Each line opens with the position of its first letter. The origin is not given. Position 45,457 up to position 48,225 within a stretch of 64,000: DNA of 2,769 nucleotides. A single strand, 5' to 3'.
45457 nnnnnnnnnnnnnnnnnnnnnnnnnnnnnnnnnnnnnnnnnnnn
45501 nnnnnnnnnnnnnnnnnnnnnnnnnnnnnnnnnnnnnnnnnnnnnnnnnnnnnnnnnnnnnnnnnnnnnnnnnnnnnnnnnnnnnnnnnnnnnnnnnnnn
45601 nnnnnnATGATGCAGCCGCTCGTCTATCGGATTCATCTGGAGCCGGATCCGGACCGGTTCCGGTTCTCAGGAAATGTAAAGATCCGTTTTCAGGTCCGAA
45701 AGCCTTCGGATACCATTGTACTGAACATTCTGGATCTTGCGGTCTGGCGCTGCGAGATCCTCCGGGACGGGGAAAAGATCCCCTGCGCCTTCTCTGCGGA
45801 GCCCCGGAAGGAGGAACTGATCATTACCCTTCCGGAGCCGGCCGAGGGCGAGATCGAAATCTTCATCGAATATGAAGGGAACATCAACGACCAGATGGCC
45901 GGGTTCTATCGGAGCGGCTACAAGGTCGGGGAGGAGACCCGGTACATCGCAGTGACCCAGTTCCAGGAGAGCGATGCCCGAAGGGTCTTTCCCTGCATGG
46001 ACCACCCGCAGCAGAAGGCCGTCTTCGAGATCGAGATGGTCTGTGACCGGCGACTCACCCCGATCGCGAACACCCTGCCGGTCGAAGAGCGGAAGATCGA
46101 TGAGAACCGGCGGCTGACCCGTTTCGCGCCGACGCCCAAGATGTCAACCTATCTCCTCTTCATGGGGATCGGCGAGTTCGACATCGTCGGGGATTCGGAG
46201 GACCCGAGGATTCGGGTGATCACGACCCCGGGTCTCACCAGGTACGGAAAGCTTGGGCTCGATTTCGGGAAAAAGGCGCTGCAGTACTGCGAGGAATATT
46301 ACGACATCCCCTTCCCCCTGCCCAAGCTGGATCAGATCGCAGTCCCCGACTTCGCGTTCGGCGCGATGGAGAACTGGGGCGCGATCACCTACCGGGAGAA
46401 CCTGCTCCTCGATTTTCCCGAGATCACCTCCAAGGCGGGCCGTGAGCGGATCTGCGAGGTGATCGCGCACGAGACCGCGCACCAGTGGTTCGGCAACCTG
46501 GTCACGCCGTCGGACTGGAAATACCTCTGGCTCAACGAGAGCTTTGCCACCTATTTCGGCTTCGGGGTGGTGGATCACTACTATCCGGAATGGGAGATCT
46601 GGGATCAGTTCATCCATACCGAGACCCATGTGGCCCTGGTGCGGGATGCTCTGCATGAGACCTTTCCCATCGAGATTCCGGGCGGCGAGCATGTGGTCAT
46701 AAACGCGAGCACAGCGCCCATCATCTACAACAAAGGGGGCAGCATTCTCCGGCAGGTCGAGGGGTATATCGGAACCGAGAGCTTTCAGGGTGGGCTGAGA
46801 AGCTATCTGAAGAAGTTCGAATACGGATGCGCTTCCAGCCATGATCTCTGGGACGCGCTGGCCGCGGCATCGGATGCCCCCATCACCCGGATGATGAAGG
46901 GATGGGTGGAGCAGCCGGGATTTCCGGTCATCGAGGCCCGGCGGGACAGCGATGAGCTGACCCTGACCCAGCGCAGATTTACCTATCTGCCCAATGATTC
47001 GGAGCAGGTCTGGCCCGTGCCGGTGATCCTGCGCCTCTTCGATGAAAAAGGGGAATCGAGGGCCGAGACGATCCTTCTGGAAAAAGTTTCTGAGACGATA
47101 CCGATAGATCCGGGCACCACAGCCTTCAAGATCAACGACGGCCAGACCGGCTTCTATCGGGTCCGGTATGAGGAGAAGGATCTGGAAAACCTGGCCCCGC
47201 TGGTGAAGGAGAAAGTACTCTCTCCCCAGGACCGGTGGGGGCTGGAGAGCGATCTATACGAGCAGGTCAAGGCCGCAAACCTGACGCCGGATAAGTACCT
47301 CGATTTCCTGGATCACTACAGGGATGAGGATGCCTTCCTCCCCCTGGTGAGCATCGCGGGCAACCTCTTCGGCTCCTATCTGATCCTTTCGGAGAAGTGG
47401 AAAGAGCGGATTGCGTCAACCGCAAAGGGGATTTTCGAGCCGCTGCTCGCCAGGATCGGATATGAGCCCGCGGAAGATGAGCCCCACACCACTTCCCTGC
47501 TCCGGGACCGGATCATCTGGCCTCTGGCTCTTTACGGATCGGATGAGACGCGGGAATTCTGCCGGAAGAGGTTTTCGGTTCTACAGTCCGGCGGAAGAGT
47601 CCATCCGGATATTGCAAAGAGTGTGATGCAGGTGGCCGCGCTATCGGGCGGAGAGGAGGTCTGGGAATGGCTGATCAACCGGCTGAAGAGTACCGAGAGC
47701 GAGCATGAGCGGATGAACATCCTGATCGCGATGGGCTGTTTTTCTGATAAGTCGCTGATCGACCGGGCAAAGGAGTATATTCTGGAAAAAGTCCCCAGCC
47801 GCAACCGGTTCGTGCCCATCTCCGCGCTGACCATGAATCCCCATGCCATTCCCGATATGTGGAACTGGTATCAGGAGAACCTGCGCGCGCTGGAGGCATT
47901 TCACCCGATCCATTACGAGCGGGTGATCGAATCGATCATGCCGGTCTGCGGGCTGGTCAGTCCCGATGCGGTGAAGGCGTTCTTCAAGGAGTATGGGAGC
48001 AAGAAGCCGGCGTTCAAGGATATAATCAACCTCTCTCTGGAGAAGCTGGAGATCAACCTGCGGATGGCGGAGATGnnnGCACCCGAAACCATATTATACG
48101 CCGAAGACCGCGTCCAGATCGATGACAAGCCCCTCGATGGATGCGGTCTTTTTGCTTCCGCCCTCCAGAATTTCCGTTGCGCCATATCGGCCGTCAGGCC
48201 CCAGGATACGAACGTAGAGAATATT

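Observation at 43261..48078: In-frame fusion of a catalytically degenerate Ski2/HelY-like helicase to an intact M1 aminopeptidase (1605 aa)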

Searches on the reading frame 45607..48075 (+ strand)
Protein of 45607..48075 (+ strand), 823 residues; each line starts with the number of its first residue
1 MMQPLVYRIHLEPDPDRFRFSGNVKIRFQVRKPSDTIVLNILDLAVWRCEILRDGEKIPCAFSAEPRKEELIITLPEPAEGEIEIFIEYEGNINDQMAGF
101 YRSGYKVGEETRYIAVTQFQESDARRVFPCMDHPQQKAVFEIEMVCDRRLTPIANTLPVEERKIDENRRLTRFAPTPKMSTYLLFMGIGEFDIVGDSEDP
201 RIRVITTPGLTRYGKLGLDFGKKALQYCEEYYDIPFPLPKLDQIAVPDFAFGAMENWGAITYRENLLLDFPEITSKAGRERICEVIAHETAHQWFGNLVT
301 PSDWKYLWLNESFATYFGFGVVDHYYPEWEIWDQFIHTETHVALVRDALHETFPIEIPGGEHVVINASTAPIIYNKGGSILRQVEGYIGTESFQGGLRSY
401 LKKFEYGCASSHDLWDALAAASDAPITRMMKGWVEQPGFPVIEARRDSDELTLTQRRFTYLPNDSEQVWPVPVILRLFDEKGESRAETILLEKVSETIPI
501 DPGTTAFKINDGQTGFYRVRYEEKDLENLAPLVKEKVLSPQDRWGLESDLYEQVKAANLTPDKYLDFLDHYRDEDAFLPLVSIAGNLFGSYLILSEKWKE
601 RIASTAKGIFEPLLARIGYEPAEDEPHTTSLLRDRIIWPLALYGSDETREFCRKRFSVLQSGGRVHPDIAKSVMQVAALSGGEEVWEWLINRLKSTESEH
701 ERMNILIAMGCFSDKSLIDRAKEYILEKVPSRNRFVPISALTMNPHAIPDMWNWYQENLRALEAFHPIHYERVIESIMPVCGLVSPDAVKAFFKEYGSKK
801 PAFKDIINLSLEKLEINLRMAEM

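Call 3: search_protein_families(library=pfam, proteins=[window:45607-48075:+], max_evalue=1)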
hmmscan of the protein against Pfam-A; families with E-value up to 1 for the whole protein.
window:45607-48075:+ (823 aa): 4 families
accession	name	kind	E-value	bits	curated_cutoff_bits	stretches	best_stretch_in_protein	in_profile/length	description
PF01433.26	Peptidase_M1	-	1.8e-68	230.8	27.7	1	218-433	3-218/218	Peptidase family M1 domain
PF11838.14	ERAP1_C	-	6.8e-57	193.7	38.2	1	507-815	2-317/318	ERAP1-like C-terminal domain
PF17900.6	Peptidase_M1_N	-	1.2e-46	159.6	25.8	1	3-183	1-186/186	Peptidase M1 N-terminal domain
PF21743.3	PTM_DIR17_Tudor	-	0.053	13.8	27.2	1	511-529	21-39/48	PTM/DIR17-like, Tudor domain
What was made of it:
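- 45607..48078 (+): Complete M1 aminopeptidase module (823 aa, about 95 kDa): M1_N 45613-46155, catalytic domain 46258-46905, ERAP1_C 47125-48051. Pfam E 1e-46 to 2e-68 (call 3).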

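Call 39: search_protein_families(library=ncbifam, proteins=[window:45607-48075:+], max_evalue=0.01)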
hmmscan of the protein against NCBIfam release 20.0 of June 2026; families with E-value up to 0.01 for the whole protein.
window:45607-48075:+ (823 aa): 3 families
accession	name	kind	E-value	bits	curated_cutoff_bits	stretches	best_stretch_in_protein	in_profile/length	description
TIGR02412.1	pepN_strep_liv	equivalog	9.3e-75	252.5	591.2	1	84-568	91-575/832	aminopeptidase N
TIGR02414.1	pepN_proteo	equivalog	5.1e-36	124.2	718.2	1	37-492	43-498/868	aminopeptidase N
TIGR02411.1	leuko_A4_hydro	equivalog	9.3e-30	103.9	761.7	1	15-418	24-417/600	leukotriene-A(4) hydrolase/aminopeptidase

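Call 40: search_protein_families(library=padloc, proteins=[window:45607-48075:+], max_evalue=0.01)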
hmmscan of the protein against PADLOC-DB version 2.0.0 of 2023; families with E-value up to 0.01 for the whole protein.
window:45607-48075:+ (823 aa): 0 families

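Call 42: search_solved_structures(query=window:45607-48075:+, max_evalue=1e-30, show_alignments=1)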
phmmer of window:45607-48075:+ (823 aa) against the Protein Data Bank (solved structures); distinct sequences matched with E-value up to 1e-30: 60.
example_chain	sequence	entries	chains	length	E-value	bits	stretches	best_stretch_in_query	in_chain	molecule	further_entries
8sw0_A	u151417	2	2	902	3.2e-133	448.7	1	3-762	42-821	Puromycin-sensitive aminopeptidase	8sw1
9o5k_G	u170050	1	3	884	3.6e-133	448.5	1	3-762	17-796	Puromycin-sensitive aminopeptidase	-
3q7j_A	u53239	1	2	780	3.4e-107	362.6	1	84-820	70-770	Tricorn protease-interacting factor F3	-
1z1w_A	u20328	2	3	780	7e-107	361.6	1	84-820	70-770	Tricorn protease interacting factor F3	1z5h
4kx7_A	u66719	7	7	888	3.1e-98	333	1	2-762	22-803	Glutamyl aminopeptidase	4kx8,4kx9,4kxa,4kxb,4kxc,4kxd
7z28_A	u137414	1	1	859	3e-94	319.8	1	4-780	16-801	Endoplasmic reticulum aminopeptidase 1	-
6q4r_A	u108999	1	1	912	7.5e-92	311.9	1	4-779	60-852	Endoplasmic reticulum aminopeptidase 1,Endoplasmic reticulum aminopeptidase 1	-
6m8p_A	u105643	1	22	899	9.9e-92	311.5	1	4-779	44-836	Endoplasmic reticulum aminopeptidase 1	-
6t6r_A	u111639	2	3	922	7.7e-91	308.5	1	8-779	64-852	Endoplasmic reticulum aminopeptidase 1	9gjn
4fyq_A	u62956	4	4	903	8.8e-91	308.3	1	7-529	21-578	Aminopeptidase N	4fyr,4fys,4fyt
6atk_A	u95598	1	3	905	8.9e-91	308.3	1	7-529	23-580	Aminopeptidase N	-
6u7e_A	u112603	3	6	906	8.9e-91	308.3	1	7-529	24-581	Aminopeptidase N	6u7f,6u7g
7vpq_A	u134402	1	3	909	9e-91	308.3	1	7-529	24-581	Aminopeptidase N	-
8wde_D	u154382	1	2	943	1e-90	308.1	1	7-529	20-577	Aminopeptidase N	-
9gjs_A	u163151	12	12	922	1.1e-90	308.1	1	8-779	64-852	Endoplasmic reticulum aminopeptidase 1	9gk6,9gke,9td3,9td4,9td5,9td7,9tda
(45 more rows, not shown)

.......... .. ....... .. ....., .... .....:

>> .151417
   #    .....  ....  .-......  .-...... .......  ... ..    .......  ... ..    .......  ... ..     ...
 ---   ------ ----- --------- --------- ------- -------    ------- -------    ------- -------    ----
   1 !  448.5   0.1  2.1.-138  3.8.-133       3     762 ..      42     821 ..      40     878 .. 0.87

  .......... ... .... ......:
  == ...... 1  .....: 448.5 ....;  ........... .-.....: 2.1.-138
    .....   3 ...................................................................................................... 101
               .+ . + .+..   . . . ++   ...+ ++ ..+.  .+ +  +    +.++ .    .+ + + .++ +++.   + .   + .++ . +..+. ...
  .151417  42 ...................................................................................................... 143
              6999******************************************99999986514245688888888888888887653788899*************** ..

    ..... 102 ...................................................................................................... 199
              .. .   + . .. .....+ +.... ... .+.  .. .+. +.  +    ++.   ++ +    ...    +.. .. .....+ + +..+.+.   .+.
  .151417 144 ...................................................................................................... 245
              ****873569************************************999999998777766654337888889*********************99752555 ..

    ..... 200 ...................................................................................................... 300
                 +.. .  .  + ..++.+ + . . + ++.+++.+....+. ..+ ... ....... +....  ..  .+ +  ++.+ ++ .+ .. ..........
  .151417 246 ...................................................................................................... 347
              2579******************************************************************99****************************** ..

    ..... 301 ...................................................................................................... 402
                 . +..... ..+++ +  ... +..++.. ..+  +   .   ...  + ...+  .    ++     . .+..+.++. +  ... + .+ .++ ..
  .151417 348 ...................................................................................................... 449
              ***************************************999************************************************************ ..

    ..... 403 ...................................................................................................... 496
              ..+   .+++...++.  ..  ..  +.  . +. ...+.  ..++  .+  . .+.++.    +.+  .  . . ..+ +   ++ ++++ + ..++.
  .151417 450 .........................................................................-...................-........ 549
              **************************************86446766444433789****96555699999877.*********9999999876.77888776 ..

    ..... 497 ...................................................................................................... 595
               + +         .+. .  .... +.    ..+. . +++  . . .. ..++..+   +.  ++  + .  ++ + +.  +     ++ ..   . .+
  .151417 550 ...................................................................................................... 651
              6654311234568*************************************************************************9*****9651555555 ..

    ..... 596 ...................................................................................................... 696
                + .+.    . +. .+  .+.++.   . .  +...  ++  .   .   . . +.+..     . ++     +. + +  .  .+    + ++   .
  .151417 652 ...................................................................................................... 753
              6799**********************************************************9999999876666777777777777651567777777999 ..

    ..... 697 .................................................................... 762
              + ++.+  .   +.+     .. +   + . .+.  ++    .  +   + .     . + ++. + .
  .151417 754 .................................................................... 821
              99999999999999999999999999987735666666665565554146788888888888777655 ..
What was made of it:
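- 45607..48078 (+): The best PDB matches are puromycin-sensitive aminopeptidase (E 3e-133) and tricorn-interacting factor F3 (call 42).
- On MEROPS M1 aminopeptidases (gluzincins): It aligns to the PSA HELAH...NEGFA (call 42).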

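Call 44: find_homologous_proteins(query=window:45607-48075:+, max_evalue=1e-100)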
Query window:45607-48075:+ (823 aa): 4702 proteins with E <= 1e-100 among 8000 candidates; the best 120 are listed.
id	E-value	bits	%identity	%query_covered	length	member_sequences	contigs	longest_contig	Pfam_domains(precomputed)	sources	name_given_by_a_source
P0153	0.0e+0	1168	60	100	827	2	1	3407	PF17900.7,PF11838.15,PF01433.27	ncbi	-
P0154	0.0e+0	1165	60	100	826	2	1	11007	PF17900.7,PF11838.15,PF01433.27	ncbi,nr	ncbi:MAG: M1 family metallopeptidase [Desulfobacteraceae bacterium]|nr:M1 family metallopeptidase [D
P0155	0.0e+0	1155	57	100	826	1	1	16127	PF17900.7,PF11838.15,PF01433.27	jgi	jgi:tricorn protease interacting factor F2/3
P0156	0.0e+0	1150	59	100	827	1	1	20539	PF17900.7,PF11838.15,PF01433.27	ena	-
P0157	0.0e+0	1146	59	100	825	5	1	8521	PF17900.7,PF11838.15,PF01433.27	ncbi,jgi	ncbi:MAG: M1 family metallopeptidase [Desulfobacteraceae bacterium]|jgi:tricorn protease interacting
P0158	0.0e+0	1143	59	100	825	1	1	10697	PF17900.7,PF11838.15,PF01433.27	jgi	jgi:aminopeptidase N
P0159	0.0e+0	1142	58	100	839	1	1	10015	PF17900.7,PF11838.15,PF01433.27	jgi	jgi:tricorn protease interacting factor F2/3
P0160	0.0e+0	1140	58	100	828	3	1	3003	PF17900.7,PF11838.15,PF01433.27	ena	-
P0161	0.0e+0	1137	57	100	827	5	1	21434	PF17900.7,PF11838.15,PF01433.27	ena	-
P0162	0.0e+0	1137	58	100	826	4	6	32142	PF17900.7,PF11838.15,PF01433.27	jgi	jgi:tricorn protease interacting factor F2/3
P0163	0.0e+0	1137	57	100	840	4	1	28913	PF17900.7,PF11838.15,PF01433.27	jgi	-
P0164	0.0e+0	1134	58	99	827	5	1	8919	PF17900.7,PF11838.15,PF01433.27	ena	-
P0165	0.0e+0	1134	58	100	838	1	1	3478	PF17900.7,PF11838.15,PF01433.27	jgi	jgi:aminopeptidase N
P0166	0.0e+0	1134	59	100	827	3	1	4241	PF17900.7,PF11838.15,PF01433.27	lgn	-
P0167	0.0e+0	1132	58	100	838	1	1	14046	PF17900.7,PF11838.15,PF01433.27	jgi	jgi:tricorn protease interacting factor F2/3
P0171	0.0e+0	1127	58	99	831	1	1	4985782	PF17900.7,PF11838.15,PF01433.27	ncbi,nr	ncbi:MAG: M1 family metallopeptidase [Desulfobacteraceae bacterium]|nr:MAG: M1 family metallopeptida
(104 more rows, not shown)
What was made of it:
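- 45607..48078 (+): It is 55-60% identical over 100% of its length to standalone 825-840-aa Desulfobacteraceae M1 peptidases (call 44).
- Closest known: M1 aminopeptidases of the PSA / tricorn-interacting factor F3 type. Same: 55-60% identity to Desulfobacteraceae orthologues (calls 3, 42, 44).
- The M1 half is the ordinary, widespread Desulfobacteraceae orthologue (call 44).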

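Call 45: find_encoding_contigs(protein=P0171, flank=8000, max_places=1)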
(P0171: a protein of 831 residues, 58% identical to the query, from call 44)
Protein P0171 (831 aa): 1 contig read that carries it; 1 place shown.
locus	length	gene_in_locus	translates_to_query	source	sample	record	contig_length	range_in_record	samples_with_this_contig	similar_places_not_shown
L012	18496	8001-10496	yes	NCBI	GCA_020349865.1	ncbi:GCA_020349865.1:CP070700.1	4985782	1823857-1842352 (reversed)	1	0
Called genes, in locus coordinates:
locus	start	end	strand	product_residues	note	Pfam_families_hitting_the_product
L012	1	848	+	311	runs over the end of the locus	PF22381:Staph_reg_Sar_Rot, PF01047:MarR, PF12802:MarR_2, PF00583:Acetyltransf_1, PF13673:Acetyltransf_10, PF13508:Acetyltransf_7, PF08445:FR47 (faint)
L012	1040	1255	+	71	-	PF13683:rve_3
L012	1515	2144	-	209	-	PF13483:Lactamase_B_3, PF12706:Lactamase_B_2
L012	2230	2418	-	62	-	PF10133:CooT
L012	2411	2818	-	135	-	PF12953:DUF3842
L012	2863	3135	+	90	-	-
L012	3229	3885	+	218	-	PF02660:G3P_acyltransf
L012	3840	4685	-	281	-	PF02195:ParB_N, PF17762:HTH_ParB, PF23552:ParB_C (weak)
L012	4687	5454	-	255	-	PF00142:Fer4_NifH, PF01656:CbiA, PF02374:ArsA_ATPase (weak), PF06564:CBP_BcsQ, PF09140:MipZ, PF10609:ParA (weak), PF13614:AAA_31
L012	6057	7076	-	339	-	PF04055:Radical_SAM, PF16199:Radical_SAM_C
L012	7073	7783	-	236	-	PF14622:Ribonucleas_3_3, PF00636:Ribonuclease_3, PF00035:dsrm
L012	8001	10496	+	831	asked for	PF17900:Peptidase_M1_N, PF01433:Peptidase_M1, PF11838:ERAP1_C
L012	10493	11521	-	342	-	PF00072:Response_reg, PF13487:HD_5, PF01966:HD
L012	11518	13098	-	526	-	PF00072:Response_reg, PF00512:HisKA, PF02518:HATPase_c, PF00072:Response_reg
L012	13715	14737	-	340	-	PF00515:TPR_1 (faint), PF07719:TPR_2 (faint), PF13428:TPR_14 (faint), PF13432:TPR_16 (faint), PF01476:LysM (weak)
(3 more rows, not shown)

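Call 46: find_encoding_contigs(protein=P0154, flank=8000, max_places=1)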
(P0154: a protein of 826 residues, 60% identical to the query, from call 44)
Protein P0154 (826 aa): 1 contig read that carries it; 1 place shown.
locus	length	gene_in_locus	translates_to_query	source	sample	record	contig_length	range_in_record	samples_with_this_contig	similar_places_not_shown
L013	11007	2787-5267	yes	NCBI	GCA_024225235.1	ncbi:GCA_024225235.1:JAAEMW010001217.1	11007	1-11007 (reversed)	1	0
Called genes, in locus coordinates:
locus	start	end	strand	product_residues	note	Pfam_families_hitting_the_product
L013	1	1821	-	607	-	PF00931:NB-ARC (weak), PF17140:DUF5113 (faint), PF13374:TPR_10 (faint), PF13432:TPR_16 (faint), PF13424:TPR_12 (faint), PF07719:TPR_2 (faint), PF13181:TPR_8 (faint), PF00515:TPR_1 (weak), +3 more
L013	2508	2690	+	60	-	-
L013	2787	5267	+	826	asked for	PF17900:Peptidase_M1_N, PF01433:Peptidase_M1, PF11838:ERAP1_C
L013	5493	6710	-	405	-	PF04773:FecR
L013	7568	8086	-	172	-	PF25087:GMPPB_C (faint), PF00132:Hexapep, PF25084:LbH_EIF2B (weak), PF00132:Hexapep, PF14602:Hexapep_2 (weak)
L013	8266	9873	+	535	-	PF05681:Fumerase, PF05683:Fumerase_C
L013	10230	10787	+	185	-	-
